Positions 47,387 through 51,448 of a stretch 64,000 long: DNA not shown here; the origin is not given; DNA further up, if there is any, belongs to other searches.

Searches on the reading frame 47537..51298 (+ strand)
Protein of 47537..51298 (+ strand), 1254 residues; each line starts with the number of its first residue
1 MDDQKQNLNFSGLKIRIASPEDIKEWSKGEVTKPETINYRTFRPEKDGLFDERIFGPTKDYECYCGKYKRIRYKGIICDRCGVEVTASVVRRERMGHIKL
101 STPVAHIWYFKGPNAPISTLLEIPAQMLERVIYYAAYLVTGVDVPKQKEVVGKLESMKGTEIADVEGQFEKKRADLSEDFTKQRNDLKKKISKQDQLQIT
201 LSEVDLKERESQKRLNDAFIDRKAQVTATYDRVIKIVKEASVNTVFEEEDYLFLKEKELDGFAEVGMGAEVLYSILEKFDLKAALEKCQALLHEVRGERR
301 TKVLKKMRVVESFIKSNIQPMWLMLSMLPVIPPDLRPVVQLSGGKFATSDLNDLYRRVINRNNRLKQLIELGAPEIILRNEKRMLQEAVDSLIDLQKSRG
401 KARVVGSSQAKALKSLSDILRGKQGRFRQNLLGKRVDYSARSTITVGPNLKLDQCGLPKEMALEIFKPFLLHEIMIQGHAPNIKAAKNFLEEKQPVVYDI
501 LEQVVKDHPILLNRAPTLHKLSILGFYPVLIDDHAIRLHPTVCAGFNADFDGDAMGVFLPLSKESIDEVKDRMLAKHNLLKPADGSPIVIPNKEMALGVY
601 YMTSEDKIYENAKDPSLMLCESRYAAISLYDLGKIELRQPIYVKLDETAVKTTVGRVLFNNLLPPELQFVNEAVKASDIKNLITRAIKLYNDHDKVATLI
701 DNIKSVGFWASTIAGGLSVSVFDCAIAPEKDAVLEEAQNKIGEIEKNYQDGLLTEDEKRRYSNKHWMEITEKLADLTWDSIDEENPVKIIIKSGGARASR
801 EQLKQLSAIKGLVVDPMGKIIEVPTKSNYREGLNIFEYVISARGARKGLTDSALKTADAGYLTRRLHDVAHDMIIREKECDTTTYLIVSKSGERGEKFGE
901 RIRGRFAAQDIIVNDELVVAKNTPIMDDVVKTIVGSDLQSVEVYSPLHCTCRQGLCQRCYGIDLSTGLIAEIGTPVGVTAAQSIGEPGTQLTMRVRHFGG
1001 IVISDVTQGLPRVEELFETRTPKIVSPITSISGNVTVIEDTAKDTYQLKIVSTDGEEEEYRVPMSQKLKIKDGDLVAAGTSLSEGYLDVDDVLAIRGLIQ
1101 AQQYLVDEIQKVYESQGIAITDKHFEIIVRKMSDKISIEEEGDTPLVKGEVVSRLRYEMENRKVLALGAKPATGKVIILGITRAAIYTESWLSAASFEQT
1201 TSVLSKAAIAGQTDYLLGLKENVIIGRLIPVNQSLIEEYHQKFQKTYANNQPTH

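Call 48: search_protein_families(library=pfam, proteins=[window:47537-51298:+], max_evalue=0.0001)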
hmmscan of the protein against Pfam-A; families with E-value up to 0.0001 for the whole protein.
window:47537-51298:+ (1254 aa): 4 families
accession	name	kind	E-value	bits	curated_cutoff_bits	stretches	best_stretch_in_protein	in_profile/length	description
PF04997.17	RNA_pol_Rpb1_1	-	6e-73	246.4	39.7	1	9-431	3-312/312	RNA polymerase Rpb1, domain 1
PF04998.22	RNA_pol_Rpb1_5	-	7e-51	173.7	28.5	1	832-1144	1-257/267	RNA polymerase Rpb1, domain 5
PF00623.25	RNA_pol_Rpb1_2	-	5e-34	118.4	25.3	2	482-571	73-162/166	RNA polymerase Rpb1, domain 2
PF04983.23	RNA_pol_Rpb1_3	-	1.9e-17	64.1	28.9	1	578-724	1-162/162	RNA polymerase Rpb1, domain 3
